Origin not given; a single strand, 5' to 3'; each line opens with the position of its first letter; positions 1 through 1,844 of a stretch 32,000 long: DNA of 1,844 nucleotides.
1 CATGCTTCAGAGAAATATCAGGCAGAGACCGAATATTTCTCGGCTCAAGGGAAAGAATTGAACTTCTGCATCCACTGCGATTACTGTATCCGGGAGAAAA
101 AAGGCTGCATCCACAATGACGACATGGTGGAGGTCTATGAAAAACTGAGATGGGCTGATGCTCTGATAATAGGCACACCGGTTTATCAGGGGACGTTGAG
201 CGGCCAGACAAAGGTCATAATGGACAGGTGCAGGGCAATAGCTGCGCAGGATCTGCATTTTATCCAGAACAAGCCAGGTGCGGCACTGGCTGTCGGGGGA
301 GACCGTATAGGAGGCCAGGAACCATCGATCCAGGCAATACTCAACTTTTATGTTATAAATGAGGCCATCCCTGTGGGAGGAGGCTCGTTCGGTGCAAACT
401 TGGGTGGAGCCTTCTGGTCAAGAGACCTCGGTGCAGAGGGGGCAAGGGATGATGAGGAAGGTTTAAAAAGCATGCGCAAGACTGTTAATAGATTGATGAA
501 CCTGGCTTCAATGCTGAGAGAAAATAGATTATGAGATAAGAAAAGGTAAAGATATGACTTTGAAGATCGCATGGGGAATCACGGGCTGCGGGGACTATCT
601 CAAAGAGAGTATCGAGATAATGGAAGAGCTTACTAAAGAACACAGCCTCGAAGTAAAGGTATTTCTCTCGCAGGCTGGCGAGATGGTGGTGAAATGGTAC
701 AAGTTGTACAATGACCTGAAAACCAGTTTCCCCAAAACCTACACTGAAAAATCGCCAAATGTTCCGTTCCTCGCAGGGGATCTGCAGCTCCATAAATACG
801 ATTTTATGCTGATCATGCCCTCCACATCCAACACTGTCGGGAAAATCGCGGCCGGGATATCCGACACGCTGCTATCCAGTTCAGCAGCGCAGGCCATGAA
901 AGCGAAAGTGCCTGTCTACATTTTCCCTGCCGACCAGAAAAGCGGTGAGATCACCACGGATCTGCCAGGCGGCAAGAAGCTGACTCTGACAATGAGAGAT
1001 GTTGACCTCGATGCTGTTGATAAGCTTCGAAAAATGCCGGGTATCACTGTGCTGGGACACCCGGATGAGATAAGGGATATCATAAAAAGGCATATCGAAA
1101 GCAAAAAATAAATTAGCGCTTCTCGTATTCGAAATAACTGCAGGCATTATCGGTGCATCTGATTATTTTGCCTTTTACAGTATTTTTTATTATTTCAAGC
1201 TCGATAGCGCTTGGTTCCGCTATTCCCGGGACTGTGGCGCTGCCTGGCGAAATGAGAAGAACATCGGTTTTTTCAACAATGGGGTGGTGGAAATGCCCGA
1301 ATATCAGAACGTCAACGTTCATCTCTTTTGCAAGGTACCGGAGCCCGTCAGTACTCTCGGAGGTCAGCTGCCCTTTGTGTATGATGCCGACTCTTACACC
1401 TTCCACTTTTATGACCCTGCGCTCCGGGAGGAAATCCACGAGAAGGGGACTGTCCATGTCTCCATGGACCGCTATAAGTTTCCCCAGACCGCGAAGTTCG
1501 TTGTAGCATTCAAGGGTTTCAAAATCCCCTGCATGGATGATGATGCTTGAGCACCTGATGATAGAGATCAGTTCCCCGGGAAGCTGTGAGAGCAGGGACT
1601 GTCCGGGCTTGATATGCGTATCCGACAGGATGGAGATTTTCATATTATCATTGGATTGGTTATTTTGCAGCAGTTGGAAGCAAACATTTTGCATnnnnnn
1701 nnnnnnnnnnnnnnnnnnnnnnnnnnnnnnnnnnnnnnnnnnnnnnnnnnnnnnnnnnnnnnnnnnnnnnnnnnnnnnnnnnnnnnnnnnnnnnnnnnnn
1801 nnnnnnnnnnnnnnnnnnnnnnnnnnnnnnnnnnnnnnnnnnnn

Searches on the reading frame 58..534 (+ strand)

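Call 68: search_protein_families(library=pfam, proteins=[window:58-534:+], max_evalue=0.001)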
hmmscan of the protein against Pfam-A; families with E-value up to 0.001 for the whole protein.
window:58-534:+ (158 aa): 2 families
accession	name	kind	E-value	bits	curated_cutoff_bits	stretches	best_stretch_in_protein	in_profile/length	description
PF03358.20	FMN_red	-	1.9e-22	79.9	24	1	9-113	46-147/152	NADPH-dependent FMN reductase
PF02525.22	Flavodoxin_2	-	0.00038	20.7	27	1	24-57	68-102/198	Flavodoxin-like fold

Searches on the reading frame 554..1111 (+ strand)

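Call 45: search_protein_families(library=pfam, proteins=[window:554-1111:+], max_evalue=0.00001)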
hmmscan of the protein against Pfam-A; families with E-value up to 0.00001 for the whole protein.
window:554-1111:+ (185 aa): 1 family
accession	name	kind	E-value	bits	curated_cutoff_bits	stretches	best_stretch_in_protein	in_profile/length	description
PF02441.25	Flavoprotein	-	1.2e-26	93.7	22.7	1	4-139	2-117/162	Flavoprotein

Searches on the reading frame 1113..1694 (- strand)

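Call 68: search_protein_families(library=pfam, proteins=[window:1113-1694:-], max_evalue=0.001)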
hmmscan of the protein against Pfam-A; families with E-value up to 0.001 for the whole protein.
window:1113-1694:- (193 aa): 1 family
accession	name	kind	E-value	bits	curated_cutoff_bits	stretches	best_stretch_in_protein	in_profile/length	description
PF12850.12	Metallophos_2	-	3.1e-25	89.4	27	1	18-162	1-145/154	Calcineurin-like phosphoesterase superfamily domain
